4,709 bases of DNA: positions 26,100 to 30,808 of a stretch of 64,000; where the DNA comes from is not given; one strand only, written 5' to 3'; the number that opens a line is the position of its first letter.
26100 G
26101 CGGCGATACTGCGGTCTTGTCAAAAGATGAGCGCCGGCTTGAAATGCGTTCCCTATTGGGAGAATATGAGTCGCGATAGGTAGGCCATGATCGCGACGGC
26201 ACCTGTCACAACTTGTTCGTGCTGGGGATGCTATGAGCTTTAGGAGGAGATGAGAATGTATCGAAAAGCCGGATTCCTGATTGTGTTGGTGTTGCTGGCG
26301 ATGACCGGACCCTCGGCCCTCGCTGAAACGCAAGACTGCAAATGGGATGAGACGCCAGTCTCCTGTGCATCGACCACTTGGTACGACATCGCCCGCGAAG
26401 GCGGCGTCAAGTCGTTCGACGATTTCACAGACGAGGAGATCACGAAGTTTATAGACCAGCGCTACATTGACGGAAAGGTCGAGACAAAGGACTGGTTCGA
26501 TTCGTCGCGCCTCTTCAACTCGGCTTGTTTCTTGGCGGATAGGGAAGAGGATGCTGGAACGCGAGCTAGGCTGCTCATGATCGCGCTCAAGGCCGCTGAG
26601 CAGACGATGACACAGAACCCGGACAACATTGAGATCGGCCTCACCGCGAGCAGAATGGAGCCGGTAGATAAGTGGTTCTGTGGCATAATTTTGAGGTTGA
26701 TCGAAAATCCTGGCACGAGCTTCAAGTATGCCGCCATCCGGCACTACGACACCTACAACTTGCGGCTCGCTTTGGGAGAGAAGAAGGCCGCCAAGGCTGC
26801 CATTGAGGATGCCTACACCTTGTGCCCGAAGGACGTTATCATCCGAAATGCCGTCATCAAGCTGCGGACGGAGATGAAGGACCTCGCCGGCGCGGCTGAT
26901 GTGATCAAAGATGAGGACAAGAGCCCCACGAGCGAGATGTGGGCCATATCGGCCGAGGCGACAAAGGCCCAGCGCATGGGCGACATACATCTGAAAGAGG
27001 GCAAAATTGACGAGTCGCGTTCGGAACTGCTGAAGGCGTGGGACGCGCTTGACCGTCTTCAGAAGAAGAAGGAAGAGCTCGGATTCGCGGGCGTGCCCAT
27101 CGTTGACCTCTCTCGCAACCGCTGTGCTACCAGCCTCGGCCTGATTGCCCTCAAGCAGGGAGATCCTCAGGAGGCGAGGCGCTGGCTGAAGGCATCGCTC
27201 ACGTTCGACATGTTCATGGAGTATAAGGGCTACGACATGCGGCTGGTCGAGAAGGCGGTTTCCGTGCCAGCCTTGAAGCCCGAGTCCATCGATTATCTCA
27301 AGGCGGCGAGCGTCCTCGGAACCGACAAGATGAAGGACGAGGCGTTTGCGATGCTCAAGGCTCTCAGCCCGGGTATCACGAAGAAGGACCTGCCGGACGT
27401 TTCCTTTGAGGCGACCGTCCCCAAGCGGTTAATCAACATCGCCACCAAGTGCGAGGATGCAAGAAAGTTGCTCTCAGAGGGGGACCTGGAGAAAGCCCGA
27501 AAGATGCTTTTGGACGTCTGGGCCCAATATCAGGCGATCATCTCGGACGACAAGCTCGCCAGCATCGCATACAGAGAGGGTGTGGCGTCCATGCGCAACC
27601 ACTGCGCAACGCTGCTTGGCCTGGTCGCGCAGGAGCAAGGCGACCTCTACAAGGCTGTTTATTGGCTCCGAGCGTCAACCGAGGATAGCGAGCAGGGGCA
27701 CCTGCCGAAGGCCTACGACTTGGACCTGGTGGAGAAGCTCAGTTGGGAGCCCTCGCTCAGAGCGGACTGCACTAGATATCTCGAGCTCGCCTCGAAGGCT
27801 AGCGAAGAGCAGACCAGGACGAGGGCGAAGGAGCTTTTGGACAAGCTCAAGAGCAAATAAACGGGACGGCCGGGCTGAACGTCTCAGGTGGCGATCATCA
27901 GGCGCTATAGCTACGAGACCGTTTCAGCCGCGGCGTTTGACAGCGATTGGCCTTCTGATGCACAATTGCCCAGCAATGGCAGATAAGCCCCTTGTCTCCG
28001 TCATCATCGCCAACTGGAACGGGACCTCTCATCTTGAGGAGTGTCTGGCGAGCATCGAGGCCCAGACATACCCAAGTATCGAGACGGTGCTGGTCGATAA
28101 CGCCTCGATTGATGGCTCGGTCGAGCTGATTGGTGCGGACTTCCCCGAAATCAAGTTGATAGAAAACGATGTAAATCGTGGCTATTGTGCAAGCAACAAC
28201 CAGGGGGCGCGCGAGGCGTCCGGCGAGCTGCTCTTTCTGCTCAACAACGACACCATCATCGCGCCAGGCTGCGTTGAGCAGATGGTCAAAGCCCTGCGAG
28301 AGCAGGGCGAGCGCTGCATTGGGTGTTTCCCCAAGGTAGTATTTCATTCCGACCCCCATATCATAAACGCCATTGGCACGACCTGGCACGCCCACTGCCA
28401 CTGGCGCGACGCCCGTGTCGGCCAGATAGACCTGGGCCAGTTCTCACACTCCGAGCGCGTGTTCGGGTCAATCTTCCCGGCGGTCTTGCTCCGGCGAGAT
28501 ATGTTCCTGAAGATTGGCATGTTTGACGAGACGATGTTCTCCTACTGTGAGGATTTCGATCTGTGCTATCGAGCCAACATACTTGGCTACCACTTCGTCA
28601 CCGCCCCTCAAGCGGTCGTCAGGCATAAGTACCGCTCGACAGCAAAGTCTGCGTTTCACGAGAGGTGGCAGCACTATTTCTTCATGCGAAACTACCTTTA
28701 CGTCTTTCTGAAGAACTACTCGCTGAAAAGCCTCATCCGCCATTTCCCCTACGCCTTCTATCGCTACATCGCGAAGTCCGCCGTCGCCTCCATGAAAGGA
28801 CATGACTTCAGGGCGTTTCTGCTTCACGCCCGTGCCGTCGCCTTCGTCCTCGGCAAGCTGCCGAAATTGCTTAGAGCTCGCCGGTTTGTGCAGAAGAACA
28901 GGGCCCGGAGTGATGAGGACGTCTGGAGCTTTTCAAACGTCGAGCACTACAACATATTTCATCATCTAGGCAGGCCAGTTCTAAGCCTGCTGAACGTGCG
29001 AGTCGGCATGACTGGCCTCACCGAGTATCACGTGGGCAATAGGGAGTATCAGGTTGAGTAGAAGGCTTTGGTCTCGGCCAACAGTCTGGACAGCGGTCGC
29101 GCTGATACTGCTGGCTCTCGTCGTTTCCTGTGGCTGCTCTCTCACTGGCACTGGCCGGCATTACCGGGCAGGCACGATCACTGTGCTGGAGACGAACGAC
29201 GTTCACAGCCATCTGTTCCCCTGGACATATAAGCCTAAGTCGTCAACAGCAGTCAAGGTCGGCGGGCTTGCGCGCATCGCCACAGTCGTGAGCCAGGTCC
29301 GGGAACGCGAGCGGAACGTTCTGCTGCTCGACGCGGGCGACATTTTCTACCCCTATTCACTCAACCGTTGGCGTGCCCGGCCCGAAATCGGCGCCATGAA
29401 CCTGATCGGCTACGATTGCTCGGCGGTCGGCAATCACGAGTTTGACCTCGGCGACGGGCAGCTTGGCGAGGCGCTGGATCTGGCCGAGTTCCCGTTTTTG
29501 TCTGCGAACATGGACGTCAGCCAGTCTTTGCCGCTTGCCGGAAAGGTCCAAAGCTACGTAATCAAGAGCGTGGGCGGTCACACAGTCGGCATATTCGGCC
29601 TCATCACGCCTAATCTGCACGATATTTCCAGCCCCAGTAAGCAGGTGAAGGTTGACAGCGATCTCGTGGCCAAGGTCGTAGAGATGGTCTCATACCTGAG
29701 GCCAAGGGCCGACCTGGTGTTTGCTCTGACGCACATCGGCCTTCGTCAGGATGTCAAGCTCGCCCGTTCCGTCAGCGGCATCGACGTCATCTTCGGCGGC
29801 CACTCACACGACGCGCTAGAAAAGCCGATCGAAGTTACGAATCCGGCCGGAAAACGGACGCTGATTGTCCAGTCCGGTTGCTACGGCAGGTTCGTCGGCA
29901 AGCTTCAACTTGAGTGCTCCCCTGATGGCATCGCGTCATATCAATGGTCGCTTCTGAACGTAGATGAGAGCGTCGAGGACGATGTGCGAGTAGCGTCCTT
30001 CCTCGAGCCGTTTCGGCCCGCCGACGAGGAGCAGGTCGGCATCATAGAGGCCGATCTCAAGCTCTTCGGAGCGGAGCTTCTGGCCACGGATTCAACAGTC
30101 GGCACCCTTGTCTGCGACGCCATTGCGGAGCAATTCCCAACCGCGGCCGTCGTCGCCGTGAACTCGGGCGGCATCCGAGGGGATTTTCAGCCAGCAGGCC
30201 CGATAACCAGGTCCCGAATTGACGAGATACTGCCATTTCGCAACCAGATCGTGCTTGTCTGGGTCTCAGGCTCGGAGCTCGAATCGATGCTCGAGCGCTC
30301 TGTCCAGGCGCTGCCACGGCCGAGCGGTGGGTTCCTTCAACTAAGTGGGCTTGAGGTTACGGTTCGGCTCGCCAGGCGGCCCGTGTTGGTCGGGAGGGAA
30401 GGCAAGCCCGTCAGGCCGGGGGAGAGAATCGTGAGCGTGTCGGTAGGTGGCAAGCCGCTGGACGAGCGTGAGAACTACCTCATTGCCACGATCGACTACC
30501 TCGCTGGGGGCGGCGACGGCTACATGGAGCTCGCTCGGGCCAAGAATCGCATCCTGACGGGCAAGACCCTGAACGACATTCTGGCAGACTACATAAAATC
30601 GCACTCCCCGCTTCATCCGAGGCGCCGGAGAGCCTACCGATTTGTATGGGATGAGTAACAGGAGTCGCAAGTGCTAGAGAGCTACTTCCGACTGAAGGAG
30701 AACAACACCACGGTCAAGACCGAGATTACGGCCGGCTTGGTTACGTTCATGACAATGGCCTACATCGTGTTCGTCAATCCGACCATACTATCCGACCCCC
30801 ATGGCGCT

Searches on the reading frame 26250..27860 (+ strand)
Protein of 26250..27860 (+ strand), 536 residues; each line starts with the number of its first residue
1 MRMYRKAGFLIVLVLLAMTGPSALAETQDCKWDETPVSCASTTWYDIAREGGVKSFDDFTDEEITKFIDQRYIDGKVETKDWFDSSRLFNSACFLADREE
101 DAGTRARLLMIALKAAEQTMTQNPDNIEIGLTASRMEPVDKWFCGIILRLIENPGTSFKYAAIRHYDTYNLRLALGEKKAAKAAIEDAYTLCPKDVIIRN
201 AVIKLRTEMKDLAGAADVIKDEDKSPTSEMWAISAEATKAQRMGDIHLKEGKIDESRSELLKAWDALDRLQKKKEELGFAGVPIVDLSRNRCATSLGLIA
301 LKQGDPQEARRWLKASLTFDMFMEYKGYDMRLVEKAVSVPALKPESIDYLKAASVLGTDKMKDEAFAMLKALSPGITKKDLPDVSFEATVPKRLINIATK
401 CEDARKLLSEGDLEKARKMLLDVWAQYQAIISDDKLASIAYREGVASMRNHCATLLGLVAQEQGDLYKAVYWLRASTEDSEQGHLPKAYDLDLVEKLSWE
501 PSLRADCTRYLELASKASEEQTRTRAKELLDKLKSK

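Call 68: search_protein_families(library=pfam, max_evalue=0.00001, proteins=[window:26250-27860:+])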
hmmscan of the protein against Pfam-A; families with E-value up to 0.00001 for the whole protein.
window:26250-27860:+ (536 aa): 2 families
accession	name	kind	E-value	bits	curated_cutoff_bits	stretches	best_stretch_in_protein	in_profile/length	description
PF07719.23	TPR_2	-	6.9e-07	29.3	27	0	296-318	7-29/34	Tetratricopeptide repeat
PF13181.12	TPR_8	-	2.9e-06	27.4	25.7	0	173-195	12-34/34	Tetratricopeptide repeat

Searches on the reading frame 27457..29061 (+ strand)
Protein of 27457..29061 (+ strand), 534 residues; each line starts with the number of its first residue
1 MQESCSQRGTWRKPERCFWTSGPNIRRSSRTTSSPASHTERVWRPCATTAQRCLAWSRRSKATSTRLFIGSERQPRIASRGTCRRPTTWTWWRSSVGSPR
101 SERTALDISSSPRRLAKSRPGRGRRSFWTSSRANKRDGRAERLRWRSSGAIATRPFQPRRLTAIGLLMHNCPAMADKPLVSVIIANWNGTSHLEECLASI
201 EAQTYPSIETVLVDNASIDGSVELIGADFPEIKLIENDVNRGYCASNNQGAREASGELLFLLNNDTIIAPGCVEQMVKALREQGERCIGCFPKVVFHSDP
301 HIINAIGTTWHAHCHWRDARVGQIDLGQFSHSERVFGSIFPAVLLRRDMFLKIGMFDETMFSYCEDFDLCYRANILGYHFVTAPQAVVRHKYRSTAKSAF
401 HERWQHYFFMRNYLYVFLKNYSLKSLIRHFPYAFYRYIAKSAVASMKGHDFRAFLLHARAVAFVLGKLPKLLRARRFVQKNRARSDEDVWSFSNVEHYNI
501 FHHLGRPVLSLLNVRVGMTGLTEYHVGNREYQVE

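Call 68: search_protein_families(library=pfam, max_evalue=0.00001, proteins=[window:27457-29061:+])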
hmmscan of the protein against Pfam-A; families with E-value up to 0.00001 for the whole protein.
window:27457-29061:+ (534 aa): 4 families
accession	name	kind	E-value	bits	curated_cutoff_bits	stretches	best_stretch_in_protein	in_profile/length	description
PF00535.33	Glycos_transf_2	-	4.7e-23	82.4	23.3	1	181-318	1-132/168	Glycosyl transferase family 2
PF13641.12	Glyco_tranf_2_3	-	2.1e-17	64.3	27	1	180-401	3-222/230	Glycosyltransferase like family 2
PF13632.12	Glyco_trans_2_3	-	1.8e-10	41.4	27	1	260-439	3-177/198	Glycosyl transferase family group 2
PF10111.15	Glyco_tranf_2_2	-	7.1e-09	36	27.3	1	182-400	2-223/276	Glycosyltransferase like family 2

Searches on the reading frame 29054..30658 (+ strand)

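Call 68: search_protein_families(library=pfam, max_evalue=0.00001, proteins=[window:29054-30658:+])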
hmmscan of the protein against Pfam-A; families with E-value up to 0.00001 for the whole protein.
window:29054-30658:+ (534 aa): 2 families
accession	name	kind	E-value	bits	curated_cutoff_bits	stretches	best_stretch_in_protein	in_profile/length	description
PF02872.23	5_nucleotid_C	-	1.4e-32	113.5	23.6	1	344-492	19-155/158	5'-nucleotidase, C-terminal domain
PF00149.33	Metallophos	-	7.6e-13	49.8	21.5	1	43-253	2-190/191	Calcineurin-like phosphoesterase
